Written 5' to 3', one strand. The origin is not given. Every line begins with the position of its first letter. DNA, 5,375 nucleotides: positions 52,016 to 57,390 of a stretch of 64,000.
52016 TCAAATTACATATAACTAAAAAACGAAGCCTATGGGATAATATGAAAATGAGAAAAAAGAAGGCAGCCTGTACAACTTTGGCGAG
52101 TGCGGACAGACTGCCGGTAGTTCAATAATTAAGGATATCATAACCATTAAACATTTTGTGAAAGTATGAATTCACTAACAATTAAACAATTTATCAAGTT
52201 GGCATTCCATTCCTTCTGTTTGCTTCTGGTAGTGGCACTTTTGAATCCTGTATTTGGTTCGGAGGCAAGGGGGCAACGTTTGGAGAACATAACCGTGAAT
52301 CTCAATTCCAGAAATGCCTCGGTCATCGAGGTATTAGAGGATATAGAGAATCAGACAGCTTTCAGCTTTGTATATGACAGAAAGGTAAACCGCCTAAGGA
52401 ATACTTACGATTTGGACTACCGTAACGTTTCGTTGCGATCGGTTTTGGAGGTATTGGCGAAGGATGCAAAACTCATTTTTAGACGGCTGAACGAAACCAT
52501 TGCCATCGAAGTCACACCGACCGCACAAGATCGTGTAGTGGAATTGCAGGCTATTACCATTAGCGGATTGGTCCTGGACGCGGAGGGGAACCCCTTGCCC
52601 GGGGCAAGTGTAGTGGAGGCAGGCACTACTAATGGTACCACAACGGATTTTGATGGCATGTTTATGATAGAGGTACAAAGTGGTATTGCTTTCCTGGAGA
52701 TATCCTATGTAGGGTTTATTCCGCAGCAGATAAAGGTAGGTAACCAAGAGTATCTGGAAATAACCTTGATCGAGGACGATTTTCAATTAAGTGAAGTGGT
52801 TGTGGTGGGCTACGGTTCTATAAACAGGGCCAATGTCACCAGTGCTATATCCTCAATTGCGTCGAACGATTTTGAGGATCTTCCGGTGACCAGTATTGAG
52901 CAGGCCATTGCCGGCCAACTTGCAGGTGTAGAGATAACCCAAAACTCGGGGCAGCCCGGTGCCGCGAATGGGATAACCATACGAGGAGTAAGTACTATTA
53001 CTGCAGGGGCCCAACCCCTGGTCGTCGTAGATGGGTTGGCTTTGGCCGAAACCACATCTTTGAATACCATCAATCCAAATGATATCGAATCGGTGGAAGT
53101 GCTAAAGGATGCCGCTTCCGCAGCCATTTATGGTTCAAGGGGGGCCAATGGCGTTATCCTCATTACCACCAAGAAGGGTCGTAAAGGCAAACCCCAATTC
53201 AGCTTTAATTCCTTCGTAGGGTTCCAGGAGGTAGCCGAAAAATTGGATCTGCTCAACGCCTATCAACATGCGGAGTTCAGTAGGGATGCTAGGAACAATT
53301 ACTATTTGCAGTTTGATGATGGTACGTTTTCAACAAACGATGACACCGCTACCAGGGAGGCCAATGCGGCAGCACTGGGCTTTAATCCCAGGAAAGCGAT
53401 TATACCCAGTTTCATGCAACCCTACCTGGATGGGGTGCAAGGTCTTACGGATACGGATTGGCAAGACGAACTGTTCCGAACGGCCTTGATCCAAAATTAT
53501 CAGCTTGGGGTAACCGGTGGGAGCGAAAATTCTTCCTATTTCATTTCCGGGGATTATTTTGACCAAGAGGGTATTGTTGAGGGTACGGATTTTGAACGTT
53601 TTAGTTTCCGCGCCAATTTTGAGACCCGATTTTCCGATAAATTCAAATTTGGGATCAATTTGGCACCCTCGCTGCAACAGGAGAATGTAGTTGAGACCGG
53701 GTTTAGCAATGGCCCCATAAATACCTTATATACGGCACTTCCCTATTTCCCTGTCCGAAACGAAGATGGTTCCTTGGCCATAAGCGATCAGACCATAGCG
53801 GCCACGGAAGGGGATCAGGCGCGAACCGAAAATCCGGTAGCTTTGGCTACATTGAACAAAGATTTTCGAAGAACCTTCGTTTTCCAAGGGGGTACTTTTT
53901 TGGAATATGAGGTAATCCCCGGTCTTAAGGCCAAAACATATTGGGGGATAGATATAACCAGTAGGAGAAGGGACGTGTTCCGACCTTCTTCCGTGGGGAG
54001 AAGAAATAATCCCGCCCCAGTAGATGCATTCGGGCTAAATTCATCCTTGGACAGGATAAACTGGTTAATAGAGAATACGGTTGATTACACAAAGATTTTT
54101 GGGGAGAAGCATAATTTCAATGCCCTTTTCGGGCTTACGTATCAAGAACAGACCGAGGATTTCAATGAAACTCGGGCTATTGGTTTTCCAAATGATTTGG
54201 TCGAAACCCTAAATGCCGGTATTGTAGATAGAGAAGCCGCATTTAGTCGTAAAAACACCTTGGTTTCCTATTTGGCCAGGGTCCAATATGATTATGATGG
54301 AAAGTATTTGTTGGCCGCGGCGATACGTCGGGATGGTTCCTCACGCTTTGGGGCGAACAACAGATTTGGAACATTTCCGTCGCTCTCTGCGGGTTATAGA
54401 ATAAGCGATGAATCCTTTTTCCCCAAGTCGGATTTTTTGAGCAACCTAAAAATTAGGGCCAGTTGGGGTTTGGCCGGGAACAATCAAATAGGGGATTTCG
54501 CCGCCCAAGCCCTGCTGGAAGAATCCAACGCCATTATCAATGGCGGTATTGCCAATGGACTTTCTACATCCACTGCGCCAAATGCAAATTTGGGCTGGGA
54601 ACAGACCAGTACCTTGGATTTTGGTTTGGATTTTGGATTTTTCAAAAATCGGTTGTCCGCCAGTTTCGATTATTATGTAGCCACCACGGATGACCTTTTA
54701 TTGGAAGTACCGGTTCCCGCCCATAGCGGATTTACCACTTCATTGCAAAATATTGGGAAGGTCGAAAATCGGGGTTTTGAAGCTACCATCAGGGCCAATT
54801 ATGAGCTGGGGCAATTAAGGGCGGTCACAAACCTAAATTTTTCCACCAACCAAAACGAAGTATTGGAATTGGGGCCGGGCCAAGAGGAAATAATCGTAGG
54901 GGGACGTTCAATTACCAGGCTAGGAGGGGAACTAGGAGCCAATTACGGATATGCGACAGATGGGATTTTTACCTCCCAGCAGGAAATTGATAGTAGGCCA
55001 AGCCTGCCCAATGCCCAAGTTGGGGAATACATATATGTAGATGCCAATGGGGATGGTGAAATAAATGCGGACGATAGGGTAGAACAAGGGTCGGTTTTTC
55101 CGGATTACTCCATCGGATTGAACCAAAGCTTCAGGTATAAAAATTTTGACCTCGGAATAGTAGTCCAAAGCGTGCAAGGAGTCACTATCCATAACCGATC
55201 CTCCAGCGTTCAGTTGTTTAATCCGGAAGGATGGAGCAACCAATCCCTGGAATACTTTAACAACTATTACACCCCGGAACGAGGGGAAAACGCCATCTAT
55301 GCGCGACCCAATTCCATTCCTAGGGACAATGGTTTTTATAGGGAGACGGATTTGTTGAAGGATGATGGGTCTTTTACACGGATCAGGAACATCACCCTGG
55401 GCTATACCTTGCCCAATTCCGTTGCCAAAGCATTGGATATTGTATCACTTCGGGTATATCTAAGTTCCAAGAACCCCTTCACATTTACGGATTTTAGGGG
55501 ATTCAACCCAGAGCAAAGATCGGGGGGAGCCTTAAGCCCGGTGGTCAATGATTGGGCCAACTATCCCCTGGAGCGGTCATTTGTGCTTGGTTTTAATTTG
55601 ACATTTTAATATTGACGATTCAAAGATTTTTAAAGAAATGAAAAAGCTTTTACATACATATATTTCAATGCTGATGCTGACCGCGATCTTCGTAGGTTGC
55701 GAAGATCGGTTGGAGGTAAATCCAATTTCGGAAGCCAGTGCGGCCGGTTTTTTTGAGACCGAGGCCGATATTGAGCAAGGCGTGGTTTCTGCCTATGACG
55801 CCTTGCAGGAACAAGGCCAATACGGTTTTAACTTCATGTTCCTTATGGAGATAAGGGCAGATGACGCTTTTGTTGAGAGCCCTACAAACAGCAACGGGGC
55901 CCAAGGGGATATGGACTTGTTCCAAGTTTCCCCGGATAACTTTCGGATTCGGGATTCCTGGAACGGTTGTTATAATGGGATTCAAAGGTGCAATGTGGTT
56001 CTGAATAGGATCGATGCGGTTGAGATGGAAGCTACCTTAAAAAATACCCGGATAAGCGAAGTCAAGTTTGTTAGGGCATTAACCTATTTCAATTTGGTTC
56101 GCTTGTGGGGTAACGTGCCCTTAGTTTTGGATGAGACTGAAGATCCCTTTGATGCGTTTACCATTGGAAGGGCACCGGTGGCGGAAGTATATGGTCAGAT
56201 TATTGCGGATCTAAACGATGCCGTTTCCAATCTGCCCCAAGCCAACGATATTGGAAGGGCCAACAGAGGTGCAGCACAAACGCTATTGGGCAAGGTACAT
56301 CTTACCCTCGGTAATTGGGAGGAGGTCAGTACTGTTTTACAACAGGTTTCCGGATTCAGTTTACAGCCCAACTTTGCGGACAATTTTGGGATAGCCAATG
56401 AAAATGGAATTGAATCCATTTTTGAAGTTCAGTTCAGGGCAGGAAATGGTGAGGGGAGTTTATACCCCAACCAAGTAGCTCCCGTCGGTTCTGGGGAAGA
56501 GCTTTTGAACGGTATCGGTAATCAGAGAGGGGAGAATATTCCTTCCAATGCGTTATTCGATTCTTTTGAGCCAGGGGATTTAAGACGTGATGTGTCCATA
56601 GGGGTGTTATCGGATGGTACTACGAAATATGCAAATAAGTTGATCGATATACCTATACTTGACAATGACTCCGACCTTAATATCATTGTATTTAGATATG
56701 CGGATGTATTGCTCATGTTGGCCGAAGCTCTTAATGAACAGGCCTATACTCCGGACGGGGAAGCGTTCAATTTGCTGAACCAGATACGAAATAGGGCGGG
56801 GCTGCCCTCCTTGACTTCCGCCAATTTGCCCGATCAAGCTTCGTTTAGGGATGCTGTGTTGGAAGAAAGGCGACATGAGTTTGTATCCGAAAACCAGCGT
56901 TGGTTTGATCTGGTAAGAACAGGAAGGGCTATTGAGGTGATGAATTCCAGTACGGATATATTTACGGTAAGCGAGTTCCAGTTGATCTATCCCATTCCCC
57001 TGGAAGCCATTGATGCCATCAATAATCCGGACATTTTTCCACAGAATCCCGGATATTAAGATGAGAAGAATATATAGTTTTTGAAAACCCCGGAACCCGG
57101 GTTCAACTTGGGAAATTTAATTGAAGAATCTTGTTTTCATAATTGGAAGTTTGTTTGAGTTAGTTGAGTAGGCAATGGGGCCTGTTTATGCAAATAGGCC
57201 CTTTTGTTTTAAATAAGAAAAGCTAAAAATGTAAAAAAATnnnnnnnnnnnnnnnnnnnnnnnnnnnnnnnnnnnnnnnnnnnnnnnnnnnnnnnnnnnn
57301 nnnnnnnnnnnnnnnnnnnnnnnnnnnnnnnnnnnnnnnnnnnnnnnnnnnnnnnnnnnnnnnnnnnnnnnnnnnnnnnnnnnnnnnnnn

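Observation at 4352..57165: Identical 12-mer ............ in the 3' UTR just before the terminator of three TonB-receptor/lipoprotein operons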

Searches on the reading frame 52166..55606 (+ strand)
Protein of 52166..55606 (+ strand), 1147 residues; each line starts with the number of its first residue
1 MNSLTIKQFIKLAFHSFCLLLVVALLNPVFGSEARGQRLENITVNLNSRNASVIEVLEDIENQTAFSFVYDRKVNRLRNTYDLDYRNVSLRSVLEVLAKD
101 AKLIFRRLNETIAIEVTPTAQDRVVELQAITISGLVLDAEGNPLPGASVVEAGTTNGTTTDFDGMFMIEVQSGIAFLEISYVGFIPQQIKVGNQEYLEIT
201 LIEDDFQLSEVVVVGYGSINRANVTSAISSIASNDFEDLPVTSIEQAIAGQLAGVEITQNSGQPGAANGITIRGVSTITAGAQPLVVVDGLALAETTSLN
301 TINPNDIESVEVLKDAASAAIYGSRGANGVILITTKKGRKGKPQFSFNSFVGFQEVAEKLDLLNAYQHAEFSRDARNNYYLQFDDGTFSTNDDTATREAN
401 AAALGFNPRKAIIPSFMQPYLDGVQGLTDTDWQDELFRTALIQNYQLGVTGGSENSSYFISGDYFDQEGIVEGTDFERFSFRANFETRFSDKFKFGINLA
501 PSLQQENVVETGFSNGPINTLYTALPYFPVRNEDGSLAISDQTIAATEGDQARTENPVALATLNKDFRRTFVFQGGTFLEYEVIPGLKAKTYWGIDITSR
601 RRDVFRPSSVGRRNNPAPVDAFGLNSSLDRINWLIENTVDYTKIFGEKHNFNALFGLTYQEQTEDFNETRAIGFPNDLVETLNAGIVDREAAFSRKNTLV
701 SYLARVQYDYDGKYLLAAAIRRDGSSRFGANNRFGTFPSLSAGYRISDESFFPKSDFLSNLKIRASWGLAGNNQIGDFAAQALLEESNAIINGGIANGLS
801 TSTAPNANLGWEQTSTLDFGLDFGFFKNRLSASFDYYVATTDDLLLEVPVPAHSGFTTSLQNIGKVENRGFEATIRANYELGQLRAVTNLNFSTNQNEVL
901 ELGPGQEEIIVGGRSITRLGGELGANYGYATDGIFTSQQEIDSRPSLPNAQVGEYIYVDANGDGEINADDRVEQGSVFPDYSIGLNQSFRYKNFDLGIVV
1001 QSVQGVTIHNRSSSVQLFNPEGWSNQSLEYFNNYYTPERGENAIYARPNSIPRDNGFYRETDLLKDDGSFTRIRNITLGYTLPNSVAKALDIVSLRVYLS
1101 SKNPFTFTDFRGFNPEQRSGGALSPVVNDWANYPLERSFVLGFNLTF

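Call 11: search_protein_families(library=pfam, proteins=[window:52166-55606:+])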
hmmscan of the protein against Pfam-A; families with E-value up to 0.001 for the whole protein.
window:52166-55606:+ (1147 aa): 4 families
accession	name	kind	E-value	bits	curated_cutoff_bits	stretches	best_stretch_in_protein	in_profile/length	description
PF07715.20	Plug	-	2.2e-21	76.8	23.9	1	222-330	3-107/107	TonB-dependent Receptor Plug Domain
PF13715.12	CarbopepD_reg_2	-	3.8e-17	62.5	32.2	1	132-213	1-88/88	CarboxypepD_reg-like domain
PF00593.30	TonB_dep_Rec_b-barrel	-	9.3e-17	62.4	27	1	529-1083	102-424/436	TonB dependent receptor-like, beta-barrel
PF13620.12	CarboxypepD_reg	-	5.7e-11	43.1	32.3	1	131-200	1-80/82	Carboxypeptidase regulatory-like domain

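Call 19: find_related_loci(query=window:52166-55606:+, collection=genome_contigs, flank=10000)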
Query window:52166-55606:+ (1147 aa) in genome_contigs; peptide patterns used: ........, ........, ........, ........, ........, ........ (x = any residue, [..] = any of these).
307 stretches matched a pattern; 251 encode a relative of the query (tblastn E <= 1e-3); the best 80 are kept; 80 distinct loci.
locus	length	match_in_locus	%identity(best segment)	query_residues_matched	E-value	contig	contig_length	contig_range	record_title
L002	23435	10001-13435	63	3-1147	0e+0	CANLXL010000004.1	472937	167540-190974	uncultured Flaviramulus sp. isolate 3-332-G.fasta genome assembly, contig: NODE_4, whole genome shotgun sequence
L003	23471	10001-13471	72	4-1147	0e+0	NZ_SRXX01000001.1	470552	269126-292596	Flagellimonas onchidii strain XY-359 Scaffold1, whole genome shotgun sequence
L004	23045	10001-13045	64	132-1147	0e+0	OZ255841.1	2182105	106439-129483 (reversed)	MAG: Candidatus Arcticimaribacter sp. isolate 6607ed96-cda1-4975-9e15-fde760153b66 genome assembly, chromosome: 1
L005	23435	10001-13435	50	4-1147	0e+0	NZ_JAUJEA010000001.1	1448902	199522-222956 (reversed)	Splendidivirga corallicola strain BMA10 NAEMHLCP_1, whole genome shotgun sequence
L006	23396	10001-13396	63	20-1147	0e+0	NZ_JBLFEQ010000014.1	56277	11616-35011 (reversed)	Maribacter sp. 2304DJ31-5 2304DJ31-5_14, whole genome shotgun sequence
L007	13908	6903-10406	42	1-1147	0e+0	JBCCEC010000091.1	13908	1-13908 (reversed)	MAG: Bacteroidota bacterium isolate P01_A01_bin.99 k141_1204536_length_13908_cov_15.8100, whole genome shotgun sequence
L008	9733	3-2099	57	447-1147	0e+0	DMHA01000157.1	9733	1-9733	MAG TPA_asm: Flavobacterium sp. isolate UBA8409 contig_7384, whole genome shotgun sequence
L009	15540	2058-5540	42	11-1147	0e+0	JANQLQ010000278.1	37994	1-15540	MAG: Fulvivirga sp. isolate PL25a_bin.63 k99_846483, whole genome shotgun sequence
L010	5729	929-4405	41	1-1145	0e+0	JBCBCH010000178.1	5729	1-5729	MAG: Bacteroidota bacterium isolate J06592_7 NODE_178_length_5729_cov_2.589703, whole genome shotgun sequence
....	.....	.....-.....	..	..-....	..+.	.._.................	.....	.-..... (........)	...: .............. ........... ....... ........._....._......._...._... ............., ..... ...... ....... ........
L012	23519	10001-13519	40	11-1147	0e+0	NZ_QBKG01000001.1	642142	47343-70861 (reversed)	Capnocytophaga leadbetteri strain DSM 22902 Ga0183452_101, whole genome shotgun sequence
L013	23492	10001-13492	40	19-1147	0e+0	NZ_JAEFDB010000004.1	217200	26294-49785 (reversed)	Capnocytophaga periodontitidis strain p1a2 4, whole genome shotgun sequence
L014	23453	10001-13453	41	17-1147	0e+0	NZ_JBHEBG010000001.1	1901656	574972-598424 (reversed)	Spongiimicrobium sp. 3-5 NODE_1_length_1901656_cov_392.175808, whole genome shotgun sequence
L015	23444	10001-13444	39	11-1147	0e+0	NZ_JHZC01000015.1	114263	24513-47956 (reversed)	Maribacter antarcticus DSM 21422 Q360DRAFT_scaffold00012.12_C, whole genome shotgun sequence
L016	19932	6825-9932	42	132-1147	0e+0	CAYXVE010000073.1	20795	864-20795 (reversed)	MAG TPA_asm: uncultured Bacteroidia bacterium isolate SRP141376_co3_83 genome assembly, contig: NODE_6885_length_20795_c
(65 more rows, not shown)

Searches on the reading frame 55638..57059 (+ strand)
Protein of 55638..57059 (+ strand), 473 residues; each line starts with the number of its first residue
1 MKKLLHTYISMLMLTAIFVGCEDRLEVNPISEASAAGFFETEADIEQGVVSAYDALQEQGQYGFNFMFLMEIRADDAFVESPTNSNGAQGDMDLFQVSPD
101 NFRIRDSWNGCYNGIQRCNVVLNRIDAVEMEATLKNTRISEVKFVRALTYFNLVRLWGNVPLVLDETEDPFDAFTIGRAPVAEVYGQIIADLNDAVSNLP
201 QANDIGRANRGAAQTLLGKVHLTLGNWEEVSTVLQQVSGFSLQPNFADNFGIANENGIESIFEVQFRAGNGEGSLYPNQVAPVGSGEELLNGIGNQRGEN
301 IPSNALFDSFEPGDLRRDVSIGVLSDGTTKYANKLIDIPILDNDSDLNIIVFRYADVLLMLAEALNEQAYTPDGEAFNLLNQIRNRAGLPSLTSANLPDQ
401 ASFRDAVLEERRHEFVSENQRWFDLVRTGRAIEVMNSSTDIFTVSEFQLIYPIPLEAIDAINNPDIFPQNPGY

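Call 11: search_protein_families(library=pfam, proteins=[window:55638-57056:+])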
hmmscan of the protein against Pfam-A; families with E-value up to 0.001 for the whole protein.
window:55638-57056:+ (473 aa): 3 families
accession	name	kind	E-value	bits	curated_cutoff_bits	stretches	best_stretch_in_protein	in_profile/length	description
PF07980.17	SusD_RagB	-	4.6e-29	102.4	23.1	1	344-473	151-297/297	SusD family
PF14322.12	SusD-like_3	-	8.5e-25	88.5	27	1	25-222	3-191/191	Starch-binding associating with outer membrane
PF12771.13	SusD-like_2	-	5.1e-06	26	27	1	105-201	58-151/415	Starch-binding associating with outer membrane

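Call 16: find_encoding_contigs(protein=window:55638-57059:+, flank=10000, max_places=10)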
Protein window:55638-57059:+ (473 aa): 1 contig read that carries it; 1 place shown.
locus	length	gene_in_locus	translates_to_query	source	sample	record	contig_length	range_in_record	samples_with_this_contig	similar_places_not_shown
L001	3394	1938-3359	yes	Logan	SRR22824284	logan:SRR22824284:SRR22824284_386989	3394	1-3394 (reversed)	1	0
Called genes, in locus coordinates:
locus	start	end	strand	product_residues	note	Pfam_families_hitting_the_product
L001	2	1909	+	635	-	?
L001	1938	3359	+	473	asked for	PF14322:SusD-like_3, PF12771:SusD-like_2 (faint), PF07980:SusD_RagB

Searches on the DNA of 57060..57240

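Call 35: search_rna_families(source=window, start=57060, end=57240, threshold=evalue, max_evalue=10, show_alignments=3)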
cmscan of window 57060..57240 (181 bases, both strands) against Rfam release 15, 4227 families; matches with E-value up to 10: 17.
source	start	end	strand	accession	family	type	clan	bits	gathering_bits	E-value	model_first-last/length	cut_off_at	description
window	57130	57240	+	RF02429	SpF14_sRNA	Gene; sRNA;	-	18.8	100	1.8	1-120/120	no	Streptococcus sRNA SpF14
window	57063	57212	+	RF02069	STnc70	Gene; sRNA;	-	18.5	40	0.075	1-149/149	no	Enterobacterial sRNA STnc70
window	57062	57205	+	RF02453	ncr952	Gene; sRNA;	-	18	100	0.039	1-143/143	no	Bacillus sRNA ncr952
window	57149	57240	+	RF03194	mir-1272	Gene; miRNA;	-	17.4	80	0.56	1-92/128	3'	mir-1272 microRNA precursor family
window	57113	57205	+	RF04180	BTnc231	Gene; sRNA;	-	16.8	80.4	0.2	1-154/154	no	Bacteroides sRNA BTnc231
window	57075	57187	+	RF01565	DdR15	Gene; snRNA; snoRNA; CD-box;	-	16.8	70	5.3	1-113/113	no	Dictyostelium snoRNA DdR15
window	57083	57145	-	RF02703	AsxR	Gene; sRNA;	-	15.9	63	4.3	1-53/53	no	Anti stx2 sRNA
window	57162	57205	+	RF02438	SpF51_sRNA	Gene; sRNA;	-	15.5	50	1.7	1-45/45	no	Streptococcus sRNA SpF51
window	57168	57233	+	RF01832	ROSE_2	Cis-reg; thermoregulator;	-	14.1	65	1.6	1-73/73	no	Repression of heat shock gene expression (ROSE) element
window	57173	57240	-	RF00082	SraG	Gene; sRNA;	-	13.9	50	3.1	116-177/177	5'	SraG RNA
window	57173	57240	-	RF04184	BTnc060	Gene; sRNA;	-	13.6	228.9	5.9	129-213/213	5'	Bacteroides sRNA BTnc060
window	57103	57147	-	RF00159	snoZ168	Gene; snRNA; snoRNA; CD-box;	-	12.3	36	7.5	31-77/82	no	Small nucleolar RNA Z168/Z174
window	57174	57240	-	RF04180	BTnc231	Gene; sRNA;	-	10.9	80.4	6.2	62-154/154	5'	Bacteroides sRNA BTnc231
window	57124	57240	+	RF02933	ARRPOF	Gene; sRNA;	-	9.9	127.2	2.4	1-117/256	3'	ARRPOF RNA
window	57082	57119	+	RF02209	WT1-AS_7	Gene; lncRNA;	-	9.1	50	0.91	257-294/294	no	WT1 antisense RNA conserved region 7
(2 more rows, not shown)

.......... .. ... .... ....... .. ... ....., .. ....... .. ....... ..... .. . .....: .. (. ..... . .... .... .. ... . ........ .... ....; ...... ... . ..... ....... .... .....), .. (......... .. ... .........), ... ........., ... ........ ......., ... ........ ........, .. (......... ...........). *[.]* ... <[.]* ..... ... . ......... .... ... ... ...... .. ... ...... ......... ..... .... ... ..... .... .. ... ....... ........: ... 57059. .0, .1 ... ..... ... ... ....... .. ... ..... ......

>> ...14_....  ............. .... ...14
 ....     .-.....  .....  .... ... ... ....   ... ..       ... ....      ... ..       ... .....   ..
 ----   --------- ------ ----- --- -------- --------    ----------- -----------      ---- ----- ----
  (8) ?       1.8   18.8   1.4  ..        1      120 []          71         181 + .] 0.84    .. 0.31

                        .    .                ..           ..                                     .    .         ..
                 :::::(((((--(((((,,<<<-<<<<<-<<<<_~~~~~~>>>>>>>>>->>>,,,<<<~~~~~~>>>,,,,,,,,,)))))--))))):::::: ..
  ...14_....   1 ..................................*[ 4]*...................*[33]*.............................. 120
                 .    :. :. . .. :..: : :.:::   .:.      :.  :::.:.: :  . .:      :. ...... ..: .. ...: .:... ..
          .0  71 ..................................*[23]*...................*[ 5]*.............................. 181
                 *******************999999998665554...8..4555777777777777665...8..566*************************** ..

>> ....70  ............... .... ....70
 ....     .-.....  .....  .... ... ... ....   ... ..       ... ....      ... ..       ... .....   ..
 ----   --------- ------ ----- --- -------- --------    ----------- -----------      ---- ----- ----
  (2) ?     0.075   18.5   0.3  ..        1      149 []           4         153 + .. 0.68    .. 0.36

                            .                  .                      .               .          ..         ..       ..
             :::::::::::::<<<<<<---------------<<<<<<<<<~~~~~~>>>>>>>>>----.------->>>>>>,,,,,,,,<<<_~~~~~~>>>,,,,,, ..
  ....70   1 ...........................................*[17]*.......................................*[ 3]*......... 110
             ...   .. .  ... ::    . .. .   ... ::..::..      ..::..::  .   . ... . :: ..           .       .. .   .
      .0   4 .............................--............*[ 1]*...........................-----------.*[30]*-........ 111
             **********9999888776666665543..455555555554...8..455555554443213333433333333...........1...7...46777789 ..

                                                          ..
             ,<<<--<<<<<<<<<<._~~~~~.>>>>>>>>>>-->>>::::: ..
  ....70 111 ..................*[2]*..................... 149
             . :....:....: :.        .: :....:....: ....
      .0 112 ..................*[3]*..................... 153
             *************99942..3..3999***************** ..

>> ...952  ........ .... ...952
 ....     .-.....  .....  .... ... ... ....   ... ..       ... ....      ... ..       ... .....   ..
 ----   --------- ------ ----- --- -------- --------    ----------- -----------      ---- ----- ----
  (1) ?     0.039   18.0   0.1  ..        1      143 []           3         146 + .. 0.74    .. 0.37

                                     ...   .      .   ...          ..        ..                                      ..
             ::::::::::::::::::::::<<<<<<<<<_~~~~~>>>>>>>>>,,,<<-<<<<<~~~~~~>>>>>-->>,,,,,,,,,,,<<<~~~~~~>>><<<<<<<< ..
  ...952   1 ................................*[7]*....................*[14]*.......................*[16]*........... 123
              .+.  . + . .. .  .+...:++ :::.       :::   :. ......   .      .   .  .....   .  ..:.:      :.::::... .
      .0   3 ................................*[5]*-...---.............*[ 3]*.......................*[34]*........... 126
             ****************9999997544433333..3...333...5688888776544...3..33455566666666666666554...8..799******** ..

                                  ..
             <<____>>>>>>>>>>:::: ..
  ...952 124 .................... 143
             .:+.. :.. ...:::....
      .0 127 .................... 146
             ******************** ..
